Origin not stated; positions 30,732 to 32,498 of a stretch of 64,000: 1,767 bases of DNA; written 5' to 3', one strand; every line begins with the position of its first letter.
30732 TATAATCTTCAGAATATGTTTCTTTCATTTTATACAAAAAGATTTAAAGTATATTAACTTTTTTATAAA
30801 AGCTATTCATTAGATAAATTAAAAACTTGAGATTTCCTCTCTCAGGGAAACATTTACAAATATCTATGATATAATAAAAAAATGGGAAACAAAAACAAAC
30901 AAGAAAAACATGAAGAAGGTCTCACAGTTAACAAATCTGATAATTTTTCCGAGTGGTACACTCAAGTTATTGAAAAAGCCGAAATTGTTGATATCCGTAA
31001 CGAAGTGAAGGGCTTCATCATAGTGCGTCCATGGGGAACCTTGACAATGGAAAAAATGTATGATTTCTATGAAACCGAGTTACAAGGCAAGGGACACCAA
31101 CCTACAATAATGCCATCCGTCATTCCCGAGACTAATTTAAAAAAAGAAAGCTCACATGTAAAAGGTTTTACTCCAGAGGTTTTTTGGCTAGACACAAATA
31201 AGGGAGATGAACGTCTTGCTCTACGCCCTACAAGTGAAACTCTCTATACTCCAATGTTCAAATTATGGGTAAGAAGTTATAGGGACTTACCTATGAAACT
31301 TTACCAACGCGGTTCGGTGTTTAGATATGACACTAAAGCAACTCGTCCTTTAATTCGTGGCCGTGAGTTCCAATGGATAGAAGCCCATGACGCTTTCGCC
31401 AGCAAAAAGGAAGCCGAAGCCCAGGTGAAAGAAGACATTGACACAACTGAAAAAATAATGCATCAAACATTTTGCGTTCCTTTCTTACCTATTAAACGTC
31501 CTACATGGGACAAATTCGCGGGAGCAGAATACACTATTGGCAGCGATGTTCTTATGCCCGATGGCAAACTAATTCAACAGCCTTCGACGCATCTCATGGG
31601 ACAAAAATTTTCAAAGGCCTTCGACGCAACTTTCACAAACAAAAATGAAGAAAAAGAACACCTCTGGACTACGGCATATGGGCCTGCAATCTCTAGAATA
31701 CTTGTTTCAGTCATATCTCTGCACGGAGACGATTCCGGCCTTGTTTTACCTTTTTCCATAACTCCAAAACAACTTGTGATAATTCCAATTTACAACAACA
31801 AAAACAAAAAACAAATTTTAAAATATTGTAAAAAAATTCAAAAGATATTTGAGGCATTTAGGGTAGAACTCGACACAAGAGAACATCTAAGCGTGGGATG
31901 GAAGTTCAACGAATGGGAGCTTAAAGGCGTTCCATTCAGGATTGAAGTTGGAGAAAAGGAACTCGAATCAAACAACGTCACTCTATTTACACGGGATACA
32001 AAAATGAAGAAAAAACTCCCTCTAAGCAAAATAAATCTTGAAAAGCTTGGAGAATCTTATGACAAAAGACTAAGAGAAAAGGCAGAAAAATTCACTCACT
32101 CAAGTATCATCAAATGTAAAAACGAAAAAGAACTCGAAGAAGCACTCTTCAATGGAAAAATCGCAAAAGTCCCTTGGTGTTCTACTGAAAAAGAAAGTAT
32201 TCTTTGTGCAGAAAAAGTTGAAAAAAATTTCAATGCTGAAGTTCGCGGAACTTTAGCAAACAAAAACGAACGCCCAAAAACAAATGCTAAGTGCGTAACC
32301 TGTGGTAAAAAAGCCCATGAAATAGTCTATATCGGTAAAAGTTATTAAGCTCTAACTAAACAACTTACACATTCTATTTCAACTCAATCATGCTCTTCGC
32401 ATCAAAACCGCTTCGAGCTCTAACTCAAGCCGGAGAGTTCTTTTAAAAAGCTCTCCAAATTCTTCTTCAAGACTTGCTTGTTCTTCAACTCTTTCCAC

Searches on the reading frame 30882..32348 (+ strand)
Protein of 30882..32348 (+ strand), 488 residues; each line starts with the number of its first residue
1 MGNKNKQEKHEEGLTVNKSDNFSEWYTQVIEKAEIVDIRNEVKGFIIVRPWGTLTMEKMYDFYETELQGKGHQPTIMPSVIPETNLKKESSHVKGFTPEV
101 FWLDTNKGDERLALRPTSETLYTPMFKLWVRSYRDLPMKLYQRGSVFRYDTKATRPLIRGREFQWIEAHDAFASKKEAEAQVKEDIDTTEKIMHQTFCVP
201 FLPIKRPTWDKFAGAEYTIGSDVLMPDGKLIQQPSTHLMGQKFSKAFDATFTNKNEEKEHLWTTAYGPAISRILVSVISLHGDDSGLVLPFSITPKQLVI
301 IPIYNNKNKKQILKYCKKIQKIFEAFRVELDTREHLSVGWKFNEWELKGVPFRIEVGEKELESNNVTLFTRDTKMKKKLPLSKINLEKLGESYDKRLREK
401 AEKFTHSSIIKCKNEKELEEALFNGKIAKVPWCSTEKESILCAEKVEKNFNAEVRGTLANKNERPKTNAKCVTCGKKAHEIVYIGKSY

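Call 98: search_protein_families(library=pfam, proteins=[window:30882-32348:+], max_evalue=0.001)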
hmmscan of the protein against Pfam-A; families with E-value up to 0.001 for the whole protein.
window:30882-32348:+ (488 aa): 3 families
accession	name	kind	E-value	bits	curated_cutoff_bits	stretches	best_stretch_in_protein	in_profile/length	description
PF00587.30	tRNA-synt_2b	-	8.3e-29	101.4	29.3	1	101-279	1-177/179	tRNA synthetase class II core domain (G, H, P, S and T)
PF03129.25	HGTP_anticodon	-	2.3e-19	69.8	21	1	297-383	1-86/94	Anticodon binding domain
PF09180.16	ProRS-C_1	-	1.1e-12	48.3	31.5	1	416-488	2-71/71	Prolyl-tRNA synthetase, C-terminal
